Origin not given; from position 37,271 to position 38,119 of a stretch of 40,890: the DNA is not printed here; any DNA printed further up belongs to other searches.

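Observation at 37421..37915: DtxR/IdeR-like module with conserved Cys-Glu-His metal site fused to an ABC transporter ATPase, with a possible nested internal start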

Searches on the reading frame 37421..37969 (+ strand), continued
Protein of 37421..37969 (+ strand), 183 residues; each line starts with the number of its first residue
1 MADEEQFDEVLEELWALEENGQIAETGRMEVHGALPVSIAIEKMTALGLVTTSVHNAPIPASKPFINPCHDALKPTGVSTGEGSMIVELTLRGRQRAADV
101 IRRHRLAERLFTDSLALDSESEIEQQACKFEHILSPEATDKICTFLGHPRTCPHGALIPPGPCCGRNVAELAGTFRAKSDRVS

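Call 10: find_related_loci(query=window:37421-37969:+, collection=genome_contigs, flank=8000)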
Query window:37421-37969:+ (183 aa) in genome_contigs; peptide patterns used: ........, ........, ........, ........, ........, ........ (x = any residue, [..] = any of these).
600 stretches matched a pattern (row limit reached: there are more); 353 encode a relative of the query (tblastn E <= 1e-3); the best 80 are kept; 80 distinct loci.
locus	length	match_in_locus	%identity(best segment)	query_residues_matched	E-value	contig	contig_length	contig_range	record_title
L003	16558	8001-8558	92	1-182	9e-114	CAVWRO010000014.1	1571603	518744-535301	MAG: uncultured Acidobacteriaceae bacterium isolate MFD03346.bin.1.77 genome assembly, contig: contig_8314, whole genome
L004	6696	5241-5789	92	1-183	1e-112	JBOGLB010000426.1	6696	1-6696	MAG: Terriglobales bacterium isolate TC-S_metawrap_bin.14 k127_4252805, whole genome shotgun sequence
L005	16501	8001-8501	91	1-167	7e-103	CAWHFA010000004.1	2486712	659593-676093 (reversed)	MAG: uncultured Acidobacteriaceae bacterium isolate MFD04580.bin.1.124 genome assembly, contig: contig_5853, whole genom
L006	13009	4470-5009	82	1-181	2e-97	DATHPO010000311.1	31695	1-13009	MAG TPA_asm: Terriglobales bacterium isolate SMAG_U12712 k141_1252411, whole genome shotgun sequence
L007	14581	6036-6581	81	1-178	2e-96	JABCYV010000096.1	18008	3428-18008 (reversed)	MAG: Acidobacteria bacterium isolate Inc-BW-H-2-M_MAG55 Ga0210384_10003540, whole genome shotgun sequence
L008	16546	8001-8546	82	1-183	3e-96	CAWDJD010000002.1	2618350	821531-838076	MAG: Terriglobales bacterium isolate MFD06714.bin.1.236 genome assembly, contig: contig_25194, whole genome shotgun sequ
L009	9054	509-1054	81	1-183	9e-96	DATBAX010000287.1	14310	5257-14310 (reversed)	MAG TPA_asm: Terriglobales bacterium isolate SMAG_U5743 k141_2472101, whole genome shotgun sequence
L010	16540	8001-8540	81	1-181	1e-95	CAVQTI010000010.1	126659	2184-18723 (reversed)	MAG: uncultured Acidobacteriota bacterium isolate MFD00125.bin.1.39 genome assembly, contig: contig_47606, whole genome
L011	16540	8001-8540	81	1-181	9e-96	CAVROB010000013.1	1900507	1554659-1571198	MAG: uncultured Acidobacteriota bacterium isolate MFD03399.bin.1.45 genome assembly, contig: contig_3979, whole genome s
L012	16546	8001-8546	81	1-183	2e-95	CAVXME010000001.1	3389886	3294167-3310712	MAG: Terriglobales bacterium isolate MFD01689.bin.1.23 genome assembly, contig: contig_15185, whole genome shotgun seque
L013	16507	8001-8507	85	1-169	2e-95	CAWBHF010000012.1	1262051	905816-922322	MAG: uncultured Acidobacteriota bacterium isolate MFD06435.bin.1.31 genome assembly, contig: contig_29898, whole genome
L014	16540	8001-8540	81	1-181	2e-95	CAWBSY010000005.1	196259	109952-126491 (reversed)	MAG: Terriglobia bacterium isolate MFD04580.bin.2.47 genome assembly, contig: contig_38762, whole genome shotgun sequenc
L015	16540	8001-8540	81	1-181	3e-95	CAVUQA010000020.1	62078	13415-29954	MAG: uncultured Acidobacteriota bacterium isolate MFD06092.bin.2.148 genome assembly, contig: contig_86570, whole genome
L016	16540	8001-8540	81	1-181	5e-95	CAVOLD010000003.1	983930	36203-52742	MAG: uncultured Acidobacteriota bacterium isolate MFD10071.bin.1.71 genome assembly, contig: contig_30749, whole genome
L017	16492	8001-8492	87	1-164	6e-95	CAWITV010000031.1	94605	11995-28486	MAG: uncultured Acidobacteriaceae bacterium isolate MFD01213.bin.2.119 genome assembly, contig: contig_60944, whole geno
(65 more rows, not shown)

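Call 18: search_protein_representatives(protein=window:37421-37969:+)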
Query: 183 residues. Proteins with E-value up to 0.001 (for the whole library): 2633; up to 1e-10: 507; up to 1e-30: 14. The best 150 are listed.
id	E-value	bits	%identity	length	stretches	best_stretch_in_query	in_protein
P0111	2.6e-80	284.8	75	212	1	1-167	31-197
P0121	3.9e-66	238.6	81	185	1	1-140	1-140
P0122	1.6e-59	217.1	59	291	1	2-165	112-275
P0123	1.5e-54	200.9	81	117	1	66-173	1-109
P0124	1.2e-46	175.1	84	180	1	76-172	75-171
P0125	1.2e-46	175.1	79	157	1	44-148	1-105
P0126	3.5e-42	160.6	53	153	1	29-167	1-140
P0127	1.9e-40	154.9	83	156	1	85-171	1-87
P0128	6.3e-38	146.7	76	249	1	1-95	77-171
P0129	3.1e-36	141.2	62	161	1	66-166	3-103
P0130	4.6e-36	140.7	88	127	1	98-169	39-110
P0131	1.5e-33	132.5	55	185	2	79-168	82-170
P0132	4.9e-32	127.5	68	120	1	13-106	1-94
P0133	7.8e-31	123.6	81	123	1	66-138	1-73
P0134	1.6e-30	122.6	55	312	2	87-168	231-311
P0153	2.7e-25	105.6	56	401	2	87-165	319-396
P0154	3.2e-25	105.4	45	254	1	6-171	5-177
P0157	4.2e-25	105.0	56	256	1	77-168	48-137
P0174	1.9e-23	99.5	42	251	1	54-174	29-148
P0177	4.2e-23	98.5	46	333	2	77-168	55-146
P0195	8.8e-22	94.2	48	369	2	88-165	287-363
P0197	1.3e-21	93.6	61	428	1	87-166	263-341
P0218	5.7e-21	91.5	59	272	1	88-170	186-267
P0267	9.6e-20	87.5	60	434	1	89-166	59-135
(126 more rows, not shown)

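Call 19: search_protein_families(library=pfam, proteins=[P0153, P0195, P0197, P0134, P0122, P0218, P0267, P0177, P0154, P0174], max_evalue=0.001)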
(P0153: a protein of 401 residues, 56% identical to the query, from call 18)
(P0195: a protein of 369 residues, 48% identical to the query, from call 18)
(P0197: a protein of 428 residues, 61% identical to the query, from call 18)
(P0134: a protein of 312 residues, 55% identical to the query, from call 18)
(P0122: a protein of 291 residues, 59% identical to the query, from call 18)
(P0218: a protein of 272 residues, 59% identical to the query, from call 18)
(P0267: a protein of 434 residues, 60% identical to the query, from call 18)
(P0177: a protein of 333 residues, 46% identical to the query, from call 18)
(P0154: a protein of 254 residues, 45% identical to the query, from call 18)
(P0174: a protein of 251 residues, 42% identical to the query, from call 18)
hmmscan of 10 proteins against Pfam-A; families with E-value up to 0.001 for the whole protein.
P0153 (401 aa): 4 families
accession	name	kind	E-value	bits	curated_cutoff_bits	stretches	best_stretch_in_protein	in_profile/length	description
PF00005.33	ABC_tran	-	7.5e-37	127.4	25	1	31-176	1-136/137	ABC transporter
PF02742.21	Fe_dep_repr_C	-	3.8e-25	88.1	27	1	322-390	1-69/70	Iron dependent repressor, metal binding and dimerisation domain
PF13304.12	AAA_21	-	7.6e-05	23.3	27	0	45-72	3-33/304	AAA domain, putative AbiEii toxin, Type IV TA system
PF02463.25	SMC_N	-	0.00017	21.5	40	0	148-221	136-212/220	RecF/RecN/SMC N terminal domain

P0195 (369 aa): 5 families
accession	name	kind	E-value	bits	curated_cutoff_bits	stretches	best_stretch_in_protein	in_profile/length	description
PF00005.33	ABC_tran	-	5.9e-37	127.8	25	1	30-175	1-136/137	ABC transporter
PF02742.21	Fe_dep_repr_C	-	1.9e-23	82.7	27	1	290-358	2-70/70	Iron dependent repressor, metal binding and dimerisation domain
PF02463.25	SMC_N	-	1.8e-05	24.7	40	0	145-220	134-212/220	RecF/RecN/SMC N terminal domain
PF13304.12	AAA_21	-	0.00038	21.1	27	0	44-63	3-22/304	AAA domain, putative AbiEii toxin, Type IV TA system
PF13191.12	AAA_16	-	0.00073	20.5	32.6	0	26-191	8-121/167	AAA ATPase domain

P0197 (428 aa): 5 families
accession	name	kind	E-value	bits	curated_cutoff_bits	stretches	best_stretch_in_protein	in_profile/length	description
PF02779.29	Transket_pyr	-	8.4e-26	91.1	27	1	3-181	2-173/174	Transketolase, pyrimidine binding domain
PF02742.21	Fe_dep_repr_C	-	8.1e-24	83.9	27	1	266-335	1-70/70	Iron dependent repressor, metal binding and dimerisation domain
PF02780.25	Transketolase_C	-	3.6e-16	59.6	25.9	1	196-243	1-48/124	Transketolase, C-terminal domain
PF04023.20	FeoA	-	9.1e-11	42.1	23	1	352-421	2-74/74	FeoA domain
PF22613.1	Transketolase_C_1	-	0.00014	22.4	27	1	203-236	10-43/113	Transketolase-like TK C-terminal domain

P0134 (312 aa): 6 families
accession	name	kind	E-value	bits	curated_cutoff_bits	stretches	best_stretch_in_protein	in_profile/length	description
PF02742.21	Fe_dep_repr_C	-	1.2e-27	96.2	27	1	234-302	1-69/70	Iron dependent repressor, metal binding and dimerisation domain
PF00005.33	ABC_tran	-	3.2e-27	96.2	25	2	20-70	1-51/137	ABC transporter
PF13238.12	AAA_18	-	3.1e-05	24.9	29.4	0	33-193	1-117/128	AAA domain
PF02463.25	SMC_N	-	0.0001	22.3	40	0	88-163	134-212/220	RecF/RecN/SMC N terminal domain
PF13401.12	AAA_22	-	0.00063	20.5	27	0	33-116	8-92/130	AAA domain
PF13304.12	AAA_21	-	0.00079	20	27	0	34-53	3-22/304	AAA domain, putative AbiEii toxin, Type IV TA system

P0122 (291 aa): 2 families
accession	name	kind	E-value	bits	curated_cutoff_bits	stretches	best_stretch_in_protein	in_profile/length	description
PF02742.21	Fe_dep_repr_C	-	6e-28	97.1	27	1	200-269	1-69/70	Iron dependent repressor, metal binding and dimerisation domain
PF00005.33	ABC_tran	-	2.4e-13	51.3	25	1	5-54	83-136/137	ABC transporter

P0218 (272 aa): 1 family
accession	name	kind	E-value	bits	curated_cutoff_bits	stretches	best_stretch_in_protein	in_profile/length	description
PF02742.21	Fe_dep_repr_C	-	5e-21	74.9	27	1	197-256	10-69/70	Iron dependent repressor, metal binding and dimerisation domain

P0267 (434 aa): 3 families
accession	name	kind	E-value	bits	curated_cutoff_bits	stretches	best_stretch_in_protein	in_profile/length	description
PF02742.21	Fe_dep_repr_C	-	3.2e-26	91.6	27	1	60-128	1-69/70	Iron dependent repressor, metal binding and dimerisation domain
PF04205.19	FMN_bind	-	9.9e-11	42.6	22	1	337-415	1-76/77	FMN-binding domain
PF04023.20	FeoA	-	2.4e-10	40.8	23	1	146-214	2-73/74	FeoA domain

P0177 (333 aa): 1 family
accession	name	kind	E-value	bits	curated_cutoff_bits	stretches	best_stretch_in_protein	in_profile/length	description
PF02742.21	Fe_dep_repr_C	-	1.2e-23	83.4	27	1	68-138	1-70/70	Iron dependent repressor, metal binding and dimerisation domain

P0154 (254 aa): 2 families
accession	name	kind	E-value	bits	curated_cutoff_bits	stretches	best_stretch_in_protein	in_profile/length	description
PF02742.21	Fe_dep_repr_C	-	6.5e-24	84.2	27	1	97-166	1-70/70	Iron dependent repressor, metal binding and dimerisation domain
PF04023.20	FeoA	-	1.8e-12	47.6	23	1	182-252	1-74/74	FeoA domain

P0174 (251 aa): 2 families
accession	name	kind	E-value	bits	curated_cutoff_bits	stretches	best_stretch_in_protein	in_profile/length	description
PF02742.21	Fe_dep_repr_C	-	1.4e-26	92.7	27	1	67-134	3-70/70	Iron dependent repressor, metal binding and dimerisation domain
PF04023.20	FeoA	-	3.1e-07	30.8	23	1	151-217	2-71/74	FeoA domain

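Call 22: find_encoding_contigs(protein=P0153, flank=8000, max_places=3)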
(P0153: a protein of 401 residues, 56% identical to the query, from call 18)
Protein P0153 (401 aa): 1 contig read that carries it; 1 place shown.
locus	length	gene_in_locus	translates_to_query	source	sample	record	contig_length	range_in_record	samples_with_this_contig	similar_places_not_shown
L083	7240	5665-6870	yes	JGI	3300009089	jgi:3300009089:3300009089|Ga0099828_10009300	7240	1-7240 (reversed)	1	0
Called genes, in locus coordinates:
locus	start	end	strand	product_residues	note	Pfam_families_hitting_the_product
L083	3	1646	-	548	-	?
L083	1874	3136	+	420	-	PF03239:FTR1, PF10080:FtrD-like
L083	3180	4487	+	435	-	PF12704:MacB_PCD, PF02687:FtsX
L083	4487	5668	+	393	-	PF02687:FtsX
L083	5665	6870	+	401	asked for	PF00005:ABC_tran, PF02742:Fe_dep_repr_C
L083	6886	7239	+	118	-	?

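Call 41: find_encoding_contigs(protein=P0174, flank=6000, max_places=3)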
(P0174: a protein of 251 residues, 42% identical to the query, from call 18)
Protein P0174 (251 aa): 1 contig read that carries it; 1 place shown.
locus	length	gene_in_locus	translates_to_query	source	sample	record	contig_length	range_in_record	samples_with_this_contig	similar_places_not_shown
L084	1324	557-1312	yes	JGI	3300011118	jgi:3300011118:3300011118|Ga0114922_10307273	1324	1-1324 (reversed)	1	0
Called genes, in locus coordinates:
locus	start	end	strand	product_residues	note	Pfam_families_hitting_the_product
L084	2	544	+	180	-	?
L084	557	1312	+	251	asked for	PF02742:Fe_dep_repr_C, PF04023:FeoA (weak)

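Call 42: find_encoding_contigs(protein=P0157, flank=6000, max_places=3)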
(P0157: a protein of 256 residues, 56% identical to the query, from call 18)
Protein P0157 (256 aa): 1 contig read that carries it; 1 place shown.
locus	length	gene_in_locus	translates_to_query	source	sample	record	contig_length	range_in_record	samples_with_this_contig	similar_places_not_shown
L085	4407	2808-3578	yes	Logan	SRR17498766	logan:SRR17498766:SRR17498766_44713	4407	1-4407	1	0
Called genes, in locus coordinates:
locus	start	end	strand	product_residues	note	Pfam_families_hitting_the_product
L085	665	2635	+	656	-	PF01926:MMR_HSR1, PF02421:FeoB_N, PF17910:FeoB_Cyto, PF07670:Gate, PF07664:FeoB_C, PF07670:Gate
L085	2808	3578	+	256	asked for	PF02742:Fe_dep_repr_C, PF04023:FeoA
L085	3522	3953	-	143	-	-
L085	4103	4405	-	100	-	?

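Call 43: find_encoding_contigs(protein=P0267, flank=6000, max_places=3)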
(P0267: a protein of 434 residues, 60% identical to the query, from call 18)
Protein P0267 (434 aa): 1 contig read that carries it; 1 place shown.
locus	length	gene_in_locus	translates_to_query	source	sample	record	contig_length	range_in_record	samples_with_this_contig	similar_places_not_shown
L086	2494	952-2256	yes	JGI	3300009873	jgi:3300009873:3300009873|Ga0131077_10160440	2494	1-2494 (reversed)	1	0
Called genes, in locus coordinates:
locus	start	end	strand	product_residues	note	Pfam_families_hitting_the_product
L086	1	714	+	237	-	PF07664:FeoB_C, PF07670:Gate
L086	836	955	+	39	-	-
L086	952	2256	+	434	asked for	PF02742:Fe_dep_repr_C, PF04023:FeoA, PF04205:FMN_bind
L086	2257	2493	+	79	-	?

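Call 57: list_cluster_members(proteins=[P0153, P0195, P0134, P0157, P0154, P0267])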
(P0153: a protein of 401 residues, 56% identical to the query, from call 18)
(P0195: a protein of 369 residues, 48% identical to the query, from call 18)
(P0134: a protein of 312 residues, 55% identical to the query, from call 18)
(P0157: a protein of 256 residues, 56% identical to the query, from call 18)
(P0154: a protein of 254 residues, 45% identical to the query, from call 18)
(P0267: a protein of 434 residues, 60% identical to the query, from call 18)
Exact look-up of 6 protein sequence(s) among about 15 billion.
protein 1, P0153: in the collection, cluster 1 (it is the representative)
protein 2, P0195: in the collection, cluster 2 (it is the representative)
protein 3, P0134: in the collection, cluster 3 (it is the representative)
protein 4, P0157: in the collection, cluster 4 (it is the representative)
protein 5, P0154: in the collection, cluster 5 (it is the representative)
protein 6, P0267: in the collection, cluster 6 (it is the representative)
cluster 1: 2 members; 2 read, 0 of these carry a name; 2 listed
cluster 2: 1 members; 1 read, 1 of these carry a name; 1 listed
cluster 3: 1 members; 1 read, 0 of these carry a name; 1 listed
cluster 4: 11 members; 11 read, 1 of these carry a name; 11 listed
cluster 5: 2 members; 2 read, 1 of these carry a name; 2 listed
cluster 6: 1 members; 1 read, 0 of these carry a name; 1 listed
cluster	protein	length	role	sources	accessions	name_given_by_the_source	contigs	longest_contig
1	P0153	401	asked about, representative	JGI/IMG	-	-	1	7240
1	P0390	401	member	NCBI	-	-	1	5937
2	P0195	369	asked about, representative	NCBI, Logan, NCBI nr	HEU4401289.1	MAG TPA: ATP-binding cassette domain-containing protein [Candidatus Polarisedimenticolia ... | ATP-binding cassette domain-containing protein [Candidatus Polarisedimenticolia bacterium]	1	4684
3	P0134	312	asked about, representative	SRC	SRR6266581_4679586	-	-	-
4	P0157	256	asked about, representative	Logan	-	-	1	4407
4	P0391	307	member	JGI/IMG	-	DtxR family Mn-dependent transcriptional regulator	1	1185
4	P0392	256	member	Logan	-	-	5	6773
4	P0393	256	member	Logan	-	-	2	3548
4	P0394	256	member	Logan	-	-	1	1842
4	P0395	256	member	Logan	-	-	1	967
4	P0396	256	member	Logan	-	-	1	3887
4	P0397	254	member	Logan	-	-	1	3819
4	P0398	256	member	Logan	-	-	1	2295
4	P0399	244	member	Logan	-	-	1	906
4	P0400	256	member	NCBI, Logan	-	-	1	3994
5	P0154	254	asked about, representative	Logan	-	-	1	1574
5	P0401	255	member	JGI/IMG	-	DtxR family Mn-dependent transcriptional regulator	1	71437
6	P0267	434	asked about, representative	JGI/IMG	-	-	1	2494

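Call 58: find_encoding_contigs(protein=P0401, flank=7000, max_places=2)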
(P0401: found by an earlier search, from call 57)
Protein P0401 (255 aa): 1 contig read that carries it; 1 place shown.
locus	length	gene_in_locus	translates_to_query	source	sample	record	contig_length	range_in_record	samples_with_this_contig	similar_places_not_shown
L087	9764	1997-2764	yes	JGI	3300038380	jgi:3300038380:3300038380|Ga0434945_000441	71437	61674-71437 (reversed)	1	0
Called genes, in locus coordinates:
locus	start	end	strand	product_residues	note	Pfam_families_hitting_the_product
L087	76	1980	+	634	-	PF01926:MMR_HSR1, PF02421:FeoB_N, PF17910:FeoB_Cyto, PF07670:Gate, PF07664:FeoB_C, PF07670:Gate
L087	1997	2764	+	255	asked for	PF02742:Fe_dep_repr_C, PF04023:FeoA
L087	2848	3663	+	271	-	PF12844:HTH_19, PF13413:HTH_25, PF13464:RodZ_C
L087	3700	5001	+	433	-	PF00919:UPF0004, PF04055:Radical_SAM, PF18693:TRAM_2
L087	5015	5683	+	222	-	PF01066:CDP-OH_P_transf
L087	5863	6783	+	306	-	PF02463:SMC_N (faint), PF00005:ABC_tran, PF13304:AAA_21, PF27102:NodI_C (faint)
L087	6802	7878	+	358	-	PF12698:ABC2_membrane_3, PF01061:ABC2_membrane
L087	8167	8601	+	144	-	PF00376:MerR, PF13411:MerR_1, PF09278:MerR-DNA-bind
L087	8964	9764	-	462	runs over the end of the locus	-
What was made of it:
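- Sister stand-alone proteins of the same subfamily, which carry a FeoA domain, lie immediately downstream of feoB in 3 of 3 informative loci (calls 42, 43, 58). There is a parallel association with FeoB in the sister subfamily (calls 42, 43, 58).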

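Call 59: find_encoding_contigs(protein=P0195, flank=7000, max_places=2)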
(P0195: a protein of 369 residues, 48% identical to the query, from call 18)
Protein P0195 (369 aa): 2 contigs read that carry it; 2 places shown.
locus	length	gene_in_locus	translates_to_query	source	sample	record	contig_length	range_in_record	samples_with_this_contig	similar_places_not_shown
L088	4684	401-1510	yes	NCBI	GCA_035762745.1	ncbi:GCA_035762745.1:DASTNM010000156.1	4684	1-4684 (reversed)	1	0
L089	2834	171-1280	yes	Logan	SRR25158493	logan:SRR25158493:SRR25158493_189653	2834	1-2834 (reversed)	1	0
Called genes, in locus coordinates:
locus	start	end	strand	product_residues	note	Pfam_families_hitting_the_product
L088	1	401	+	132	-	PF02687:FtsX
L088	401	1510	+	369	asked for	PF00005:ABC_tran, PF02463:SMC_N (faint), PF02742:Fe_dep_repr_C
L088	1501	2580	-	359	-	PF00892:EamA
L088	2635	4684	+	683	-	PF00676:E1_dh, PF02779:Transket_pyr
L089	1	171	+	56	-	?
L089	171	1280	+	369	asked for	PF00005:ABC_tran, PF02463:SMC_N (faint), PF02742:Fe_dep_repr_C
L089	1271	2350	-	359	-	PF00892:EamA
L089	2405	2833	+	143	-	?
